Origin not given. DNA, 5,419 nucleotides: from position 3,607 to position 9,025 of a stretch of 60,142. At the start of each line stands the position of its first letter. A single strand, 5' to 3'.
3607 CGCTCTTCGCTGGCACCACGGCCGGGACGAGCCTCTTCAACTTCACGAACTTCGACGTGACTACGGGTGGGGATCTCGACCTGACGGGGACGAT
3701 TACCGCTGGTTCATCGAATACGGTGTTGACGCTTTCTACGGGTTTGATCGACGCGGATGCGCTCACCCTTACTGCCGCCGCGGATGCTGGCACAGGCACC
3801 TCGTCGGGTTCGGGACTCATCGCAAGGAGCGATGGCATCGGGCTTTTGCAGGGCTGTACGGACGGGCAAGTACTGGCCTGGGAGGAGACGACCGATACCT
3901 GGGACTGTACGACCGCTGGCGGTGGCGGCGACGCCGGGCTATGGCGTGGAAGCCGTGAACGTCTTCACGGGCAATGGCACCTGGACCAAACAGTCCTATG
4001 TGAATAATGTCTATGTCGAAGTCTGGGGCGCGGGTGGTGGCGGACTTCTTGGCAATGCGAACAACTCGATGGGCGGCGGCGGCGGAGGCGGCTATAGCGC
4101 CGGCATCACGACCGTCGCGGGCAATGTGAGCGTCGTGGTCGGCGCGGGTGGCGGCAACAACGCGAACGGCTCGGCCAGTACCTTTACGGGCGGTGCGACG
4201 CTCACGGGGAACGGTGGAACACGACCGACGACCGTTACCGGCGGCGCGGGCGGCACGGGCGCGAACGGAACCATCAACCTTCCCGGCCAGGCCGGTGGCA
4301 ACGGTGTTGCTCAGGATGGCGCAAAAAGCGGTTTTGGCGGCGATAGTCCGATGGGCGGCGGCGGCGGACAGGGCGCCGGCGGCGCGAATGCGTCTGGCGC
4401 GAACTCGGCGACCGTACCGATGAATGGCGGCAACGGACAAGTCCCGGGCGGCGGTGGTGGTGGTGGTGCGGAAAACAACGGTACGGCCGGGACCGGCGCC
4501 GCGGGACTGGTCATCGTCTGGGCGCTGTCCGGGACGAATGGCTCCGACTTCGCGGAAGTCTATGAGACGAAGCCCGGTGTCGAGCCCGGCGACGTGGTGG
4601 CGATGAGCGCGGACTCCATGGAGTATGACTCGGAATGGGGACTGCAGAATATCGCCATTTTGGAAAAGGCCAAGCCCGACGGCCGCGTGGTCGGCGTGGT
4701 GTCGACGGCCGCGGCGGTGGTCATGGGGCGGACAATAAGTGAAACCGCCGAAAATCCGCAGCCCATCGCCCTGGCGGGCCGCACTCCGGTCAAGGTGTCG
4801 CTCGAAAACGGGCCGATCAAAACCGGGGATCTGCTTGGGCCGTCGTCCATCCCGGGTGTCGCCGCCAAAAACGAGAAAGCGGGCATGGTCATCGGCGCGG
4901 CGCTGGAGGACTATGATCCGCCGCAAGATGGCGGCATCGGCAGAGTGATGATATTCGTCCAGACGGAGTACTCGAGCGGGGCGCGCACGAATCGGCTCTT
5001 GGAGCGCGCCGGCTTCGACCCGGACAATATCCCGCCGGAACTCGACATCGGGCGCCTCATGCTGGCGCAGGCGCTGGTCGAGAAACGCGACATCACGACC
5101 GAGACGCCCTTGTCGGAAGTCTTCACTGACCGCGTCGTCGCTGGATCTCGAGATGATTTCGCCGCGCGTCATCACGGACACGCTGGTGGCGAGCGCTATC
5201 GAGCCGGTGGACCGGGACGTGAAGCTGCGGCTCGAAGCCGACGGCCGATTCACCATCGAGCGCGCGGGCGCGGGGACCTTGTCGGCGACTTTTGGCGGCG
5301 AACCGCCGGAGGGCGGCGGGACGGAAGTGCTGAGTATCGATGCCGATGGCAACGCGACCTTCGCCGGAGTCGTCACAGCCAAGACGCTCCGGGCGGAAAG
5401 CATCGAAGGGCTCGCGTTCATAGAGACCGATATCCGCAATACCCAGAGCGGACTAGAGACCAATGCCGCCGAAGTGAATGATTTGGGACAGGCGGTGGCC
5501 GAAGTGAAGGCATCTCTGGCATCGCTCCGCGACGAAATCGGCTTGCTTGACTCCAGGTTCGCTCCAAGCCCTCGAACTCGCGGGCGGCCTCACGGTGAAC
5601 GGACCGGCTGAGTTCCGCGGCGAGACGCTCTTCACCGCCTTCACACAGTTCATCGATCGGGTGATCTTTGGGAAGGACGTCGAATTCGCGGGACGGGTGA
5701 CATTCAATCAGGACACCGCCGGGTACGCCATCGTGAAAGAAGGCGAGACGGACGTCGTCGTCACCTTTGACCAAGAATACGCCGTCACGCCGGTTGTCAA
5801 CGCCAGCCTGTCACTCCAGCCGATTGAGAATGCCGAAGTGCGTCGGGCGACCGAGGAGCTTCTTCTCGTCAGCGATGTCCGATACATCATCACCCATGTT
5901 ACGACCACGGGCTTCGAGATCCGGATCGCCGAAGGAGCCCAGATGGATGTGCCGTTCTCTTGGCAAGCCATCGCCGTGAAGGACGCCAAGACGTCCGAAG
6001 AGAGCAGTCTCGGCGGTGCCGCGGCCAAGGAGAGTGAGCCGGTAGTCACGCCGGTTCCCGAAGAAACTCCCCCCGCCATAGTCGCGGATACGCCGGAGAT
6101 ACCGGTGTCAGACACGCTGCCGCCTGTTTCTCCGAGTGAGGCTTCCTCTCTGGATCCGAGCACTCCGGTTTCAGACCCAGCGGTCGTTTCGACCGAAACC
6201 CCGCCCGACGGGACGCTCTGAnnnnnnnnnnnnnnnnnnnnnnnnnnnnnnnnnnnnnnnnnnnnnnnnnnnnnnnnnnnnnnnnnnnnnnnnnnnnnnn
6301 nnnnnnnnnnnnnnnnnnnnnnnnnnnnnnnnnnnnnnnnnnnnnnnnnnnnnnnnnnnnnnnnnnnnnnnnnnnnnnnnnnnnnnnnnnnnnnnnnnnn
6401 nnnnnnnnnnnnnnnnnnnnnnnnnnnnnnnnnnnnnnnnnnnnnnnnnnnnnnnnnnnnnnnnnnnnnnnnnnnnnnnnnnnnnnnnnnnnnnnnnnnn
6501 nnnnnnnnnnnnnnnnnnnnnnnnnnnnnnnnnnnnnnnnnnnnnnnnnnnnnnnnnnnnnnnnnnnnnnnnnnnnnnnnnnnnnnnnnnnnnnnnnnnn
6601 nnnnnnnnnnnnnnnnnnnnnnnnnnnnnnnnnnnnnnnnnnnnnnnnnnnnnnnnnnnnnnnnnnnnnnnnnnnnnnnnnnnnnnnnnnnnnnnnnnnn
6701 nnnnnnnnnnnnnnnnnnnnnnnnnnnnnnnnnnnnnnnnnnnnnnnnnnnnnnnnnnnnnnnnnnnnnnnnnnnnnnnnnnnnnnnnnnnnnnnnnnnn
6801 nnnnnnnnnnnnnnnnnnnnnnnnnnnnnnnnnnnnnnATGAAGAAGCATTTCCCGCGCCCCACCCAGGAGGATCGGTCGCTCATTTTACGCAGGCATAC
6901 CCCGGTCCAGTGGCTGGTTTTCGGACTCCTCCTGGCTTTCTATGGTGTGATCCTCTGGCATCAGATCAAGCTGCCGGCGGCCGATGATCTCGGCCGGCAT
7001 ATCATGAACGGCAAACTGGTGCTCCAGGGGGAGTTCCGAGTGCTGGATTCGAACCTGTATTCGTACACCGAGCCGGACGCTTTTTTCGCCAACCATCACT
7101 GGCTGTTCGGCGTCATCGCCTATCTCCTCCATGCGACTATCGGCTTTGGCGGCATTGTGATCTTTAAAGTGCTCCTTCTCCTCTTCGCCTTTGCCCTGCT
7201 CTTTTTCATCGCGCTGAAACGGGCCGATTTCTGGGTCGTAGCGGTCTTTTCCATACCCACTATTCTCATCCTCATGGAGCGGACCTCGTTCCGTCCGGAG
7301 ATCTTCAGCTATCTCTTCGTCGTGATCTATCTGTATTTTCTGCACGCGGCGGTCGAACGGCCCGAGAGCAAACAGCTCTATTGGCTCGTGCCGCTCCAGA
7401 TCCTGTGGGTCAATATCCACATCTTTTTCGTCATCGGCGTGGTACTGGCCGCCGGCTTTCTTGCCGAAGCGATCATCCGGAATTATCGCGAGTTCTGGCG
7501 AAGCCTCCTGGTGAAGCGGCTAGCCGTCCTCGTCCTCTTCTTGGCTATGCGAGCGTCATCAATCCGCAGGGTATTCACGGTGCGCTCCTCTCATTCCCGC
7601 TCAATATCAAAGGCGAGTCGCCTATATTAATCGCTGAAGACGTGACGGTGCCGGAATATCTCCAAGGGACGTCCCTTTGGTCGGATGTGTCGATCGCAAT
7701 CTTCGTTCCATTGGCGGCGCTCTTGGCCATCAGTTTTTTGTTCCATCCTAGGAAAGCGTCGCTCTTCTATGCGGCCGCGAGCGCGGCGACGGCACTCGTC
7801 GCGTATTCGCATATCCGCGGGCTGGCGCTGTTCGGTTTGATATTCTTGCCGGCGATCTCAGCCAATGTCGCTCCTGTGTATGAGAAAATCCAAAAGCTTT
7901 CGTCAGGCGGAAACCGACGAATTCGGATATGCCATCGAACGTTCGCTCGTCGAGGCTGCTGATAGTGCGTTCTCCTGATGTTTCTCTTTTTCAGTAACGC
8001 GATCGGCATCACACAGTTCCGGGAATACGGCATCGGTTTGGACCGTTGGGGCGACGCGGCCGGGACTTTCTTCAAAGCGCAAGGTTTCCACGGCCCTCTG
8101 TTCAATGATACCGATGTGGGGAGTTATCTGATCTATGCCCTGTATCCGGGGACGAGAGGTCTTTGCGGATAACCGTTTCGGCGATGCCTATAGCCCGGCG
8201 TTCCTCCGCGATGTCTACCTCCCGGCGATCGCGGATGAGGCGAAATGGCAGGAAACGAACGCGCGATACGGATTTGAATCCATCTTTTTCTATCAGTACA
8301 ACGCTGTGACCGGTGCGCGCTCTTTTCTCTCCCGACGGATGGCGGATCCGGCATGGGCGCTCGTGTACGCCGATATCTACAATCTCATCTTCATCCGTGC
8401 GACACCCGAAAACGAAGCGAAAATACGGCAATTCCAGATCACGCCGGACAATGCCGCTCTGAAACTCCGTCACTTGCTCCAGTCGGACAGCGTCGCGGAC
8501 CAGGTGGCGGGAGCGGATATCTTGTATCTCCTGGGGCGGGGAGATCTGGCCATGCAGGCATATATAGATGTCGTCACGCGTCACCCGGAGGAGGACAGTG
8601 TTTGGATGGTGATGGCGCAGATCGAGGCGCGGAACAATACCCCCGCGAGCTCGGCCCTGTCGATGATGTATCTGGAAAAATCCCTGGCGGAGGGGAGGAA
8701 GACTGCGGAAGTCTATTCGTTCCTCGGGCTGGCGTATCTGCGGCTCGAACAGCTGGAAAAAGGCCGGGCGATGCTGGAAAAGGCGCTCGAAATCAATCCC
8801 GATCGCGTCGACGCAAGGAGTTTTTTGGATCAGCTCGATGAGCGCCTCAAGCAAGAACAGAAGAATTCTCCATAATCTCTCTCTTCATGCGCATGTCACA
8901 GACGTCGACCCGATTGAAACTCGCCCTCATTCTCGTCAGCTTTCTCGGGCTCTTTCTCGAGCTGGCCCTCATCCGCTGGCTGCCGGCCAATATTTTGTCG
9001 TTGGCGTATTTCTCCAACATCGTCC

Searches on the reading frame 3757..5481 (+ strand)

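Call 83: search_protein_families(library=pfam, proteins=[window:3757-5481:+], max_evalue=0.0001)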
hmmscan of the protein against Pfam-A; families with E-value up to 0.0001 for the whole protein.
window:3757-5481:+ (574 aa): 1 family
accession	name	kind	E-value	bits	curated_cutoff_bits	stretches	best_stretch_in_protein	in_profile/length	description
PF21722.4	Gly_rich_2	-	5.5e-07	30.3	24.3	1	71-254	3-223/226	Glycine-rich domain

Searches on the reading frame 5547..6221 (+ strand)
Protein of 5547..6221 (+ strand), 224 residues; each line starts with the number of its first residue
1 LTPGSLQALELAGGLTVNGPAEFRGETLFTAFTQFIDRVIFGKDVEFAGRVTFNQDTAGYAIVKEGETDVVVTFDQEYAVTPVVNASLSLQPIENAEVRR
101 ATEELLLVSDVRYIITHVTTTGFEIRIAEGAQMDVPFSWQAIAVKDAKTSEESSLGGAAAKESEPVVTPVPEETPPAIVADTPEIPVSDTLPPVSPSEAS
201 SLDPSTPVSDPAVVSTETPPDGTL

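Call 14: search_protein_families(library=pfam, proteins=[window:5547-6221:+])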
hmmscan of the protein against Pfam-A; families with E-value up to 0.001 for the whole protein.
window:5547-6221:+ (224 aa): 1 family
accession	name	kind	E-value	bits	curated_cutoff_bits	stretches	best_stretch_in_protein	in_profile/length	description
PF09458.16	H_lectin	-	0.00053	20.5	24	0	71-129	3-51/67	H-type lectin domain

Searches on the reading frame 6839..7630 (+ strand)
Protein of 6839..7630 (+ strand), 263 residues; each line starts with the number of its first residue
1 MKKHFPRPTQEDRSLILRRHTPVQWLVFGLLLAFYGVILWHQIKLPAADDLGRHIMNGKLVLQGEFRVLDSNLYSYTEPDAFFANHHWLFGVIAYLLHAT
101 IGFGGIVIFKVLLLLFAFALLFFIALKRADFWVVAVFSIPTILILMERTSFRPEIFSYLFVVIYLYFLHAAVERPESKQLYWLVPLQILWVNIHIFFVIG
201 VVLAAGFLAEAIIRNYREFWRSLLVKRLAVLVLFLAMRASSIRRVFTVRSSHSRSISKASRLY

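Call 14: search_protein_families(library=pfam, proteins=[window:6839-7630:+])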
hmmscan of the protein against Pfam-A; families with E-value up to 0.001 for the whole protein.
window:6839-7630:+ (263 aa): 0 families

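Call 21: find_homologous_proteins(query=window:6839-7630:+)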
Query window:6839-7630:+ (263 aa): 13 proteins with E <= 0.001 among 4093 candidates.
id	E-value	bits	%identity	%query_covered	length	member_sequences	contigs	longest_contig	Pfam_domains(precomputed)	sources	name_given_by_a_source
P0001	1.6e-165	567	100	100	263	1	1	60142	-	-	-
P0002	2.4e-68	249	52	80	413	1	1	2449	-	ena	-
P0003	2.6e-66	242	54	76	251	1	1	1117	-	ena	-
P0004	1.3e-45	174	56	56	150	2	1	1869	-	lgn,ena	-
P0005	1.3e-38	151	42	87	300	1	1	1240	-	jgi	-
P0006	3.2e-38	150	42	77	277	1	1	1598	-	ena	-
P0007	6.8e-30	123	44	65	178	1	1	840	-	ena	-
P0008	1.8e-28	118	41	74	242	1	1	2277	-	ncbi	ncbi:MAG: hypothetical protein AAB642_03970, partial [Patescibacteria group bacterium]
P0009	4.3e-28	117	43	67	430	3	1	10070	-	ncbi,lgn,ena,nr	ncbi:hypothetical protein KJ678_03270 [Patescibacteria group bacterium]|nr:hypothetical protein [Pat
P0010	8.2e-27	113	37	79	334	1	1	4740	-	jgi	-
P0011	1.2e-24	106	42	67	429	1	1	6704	-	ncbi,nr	ncbi:hypothetical protein KA001_01800, partial [Patescibacteria group bacterium]|nr:hypothetical pro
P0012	6.2e-22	97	34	65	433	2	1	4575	-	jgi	jgi:hypothetical protein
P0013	1.2e-16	79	44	50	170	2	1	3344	-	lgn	-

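Call 22: find_encoding_contigs(protein=P0002, flank=10000, max_places=3)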
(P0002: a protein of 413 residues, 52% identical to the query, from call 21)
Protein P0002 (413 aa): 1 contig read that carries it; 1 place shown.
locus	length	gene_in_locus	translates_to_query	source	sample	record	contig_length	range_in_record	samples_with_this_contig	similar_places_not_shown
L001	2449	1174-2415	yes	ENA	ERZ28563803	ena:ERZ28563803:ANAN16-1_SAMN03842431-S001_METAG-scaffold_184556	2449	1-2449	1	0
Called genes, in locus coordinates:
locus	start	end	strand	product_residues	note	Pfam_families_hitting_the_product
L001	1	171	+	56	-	?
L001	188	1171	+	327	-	PF13354:Beta-lactamase2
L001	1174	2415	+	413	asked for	-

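Call 23: find_encoding_contigs(protein=P0009, flank=10000, max_places=3)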
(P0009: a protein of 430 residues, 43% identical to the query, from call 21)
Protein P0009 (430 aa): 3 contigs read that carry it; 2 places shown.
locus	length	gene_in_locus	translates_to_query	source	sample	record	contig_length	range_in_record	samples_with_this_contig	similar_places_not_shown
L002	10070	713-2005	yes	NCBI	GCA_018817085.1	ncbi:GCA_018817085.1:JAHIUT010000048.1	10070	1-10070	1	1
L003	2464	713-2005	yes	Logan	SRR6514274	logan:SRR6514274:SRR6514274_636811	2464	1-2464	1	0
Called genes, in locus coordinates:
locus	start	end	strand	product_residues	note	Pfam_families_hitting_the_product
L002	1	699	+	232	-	PF00750:tRNA-synt_1d, PF05746:DALR_1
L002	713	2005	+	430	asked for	-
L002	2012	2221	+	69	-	-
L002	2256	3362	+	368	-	PF08308:PEGA, PF08239:SH3_3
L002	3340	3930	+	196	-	-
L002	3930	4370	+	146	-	-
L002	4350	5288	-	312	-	PF01040:UbiA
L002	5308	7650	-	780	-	PF00403:HMA, PF00122:E1-E2_ATPase, PF00702:Hydrolase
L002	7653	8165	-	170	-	-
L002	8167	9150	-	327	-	-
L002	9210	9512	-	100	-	PF18926:DUF5676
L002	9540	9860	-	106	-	PF11666:DUF2933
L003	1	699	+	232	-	?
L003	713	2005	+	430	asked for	-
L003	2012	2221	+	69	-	-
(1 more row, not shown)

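Call 24: find_encoding_contigs(protein=P0011, flank=10000, max_places=3)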
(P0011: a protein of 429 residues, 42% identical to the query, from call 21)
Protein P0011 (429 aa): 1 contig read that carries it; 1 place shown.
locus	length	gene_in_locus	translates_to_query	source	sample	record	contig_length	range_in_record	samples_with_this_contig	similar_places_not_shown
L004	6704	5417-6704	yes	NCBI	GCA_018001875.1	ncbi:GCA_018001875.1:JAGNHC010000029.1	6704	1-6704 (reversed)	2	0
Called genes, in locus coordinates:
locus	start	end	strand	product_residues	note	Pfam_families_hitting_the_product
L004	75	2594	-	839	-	PF05496:RuvB_N (faint), PF12775:AAA_7 (faint), PF00004:AAA (weak), PF00158:Sigma54_activat, PF00004:AAA, PF07724:AAA_2, PF07728:AAA_5, PF10431:ClpB_D2-small, +4 more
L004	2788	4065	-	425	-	PF01409:tRNA-synt_2d (weak), PF13393:tRNA-synt_His, PF00587:tRNA-synt_2b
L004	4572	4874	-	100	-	PF01371:Trp_repressor, PF13384:HTH_23 (weak)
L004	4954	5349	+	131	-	PF03073:TspO_MBR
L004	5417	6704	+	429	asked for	?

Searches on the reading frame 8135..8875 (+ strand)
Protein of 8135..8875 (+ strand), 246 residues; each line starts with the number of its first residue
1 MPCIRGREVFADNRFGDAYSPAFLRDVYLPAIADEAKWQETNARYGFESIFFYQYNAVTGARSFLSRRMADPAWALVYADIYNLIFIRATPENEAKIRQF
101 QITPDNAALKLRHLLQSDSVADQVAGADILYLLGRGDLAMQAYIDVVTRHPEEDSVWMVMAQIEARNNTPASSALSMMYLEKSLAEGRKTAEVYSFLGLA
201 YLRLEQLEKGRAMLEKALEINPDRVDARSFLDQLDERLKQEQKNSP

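Call 14: search_protein_families(library=pfam, proteins=[window:8135-8875:+])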
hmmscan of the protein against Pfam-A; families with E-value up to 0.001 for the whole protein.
window:8135-8875:+ (246 aa): 8 families
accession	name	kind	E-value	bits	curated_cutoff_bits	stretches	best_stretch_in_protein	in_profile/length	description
PF13428.12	TPR_14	-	2e-08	34.6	23.5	0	194-229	4-39/44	Tetratricopeptide repeat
PF13181.12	TPR_8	-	2.1e-07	31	25.7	1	191-223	1-33/34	Tetratricopeptide repeat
PF00515.34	TPR_1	-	6.2e-07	29.4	27.8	1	191-223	1-33/34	Tetratricopeptide repeat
PF14559.12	TPR_19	-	9.3e-07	29.5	25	1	179-231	13-65/68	Tetratricopeptide repeat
PF07719.23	TPR_2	-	1.3e-06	28.5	27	1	191-223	1-33/34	Tetratricopeptide repeat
PF13432.12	TPR_16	-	0.0001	23.1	32.7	0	196-223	36-63/65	Tetratricopeptide repeat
PF23914.1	TPR_CcmH_CycH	-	0.00027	21.3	42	1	127-222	57-152/158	Cytochrome c-type biogenesis protein H TPR domain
PF13424.12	TPR_12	-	0.00028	21.4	30.1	0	190-220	2-32/77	Tetratricopeptide repeat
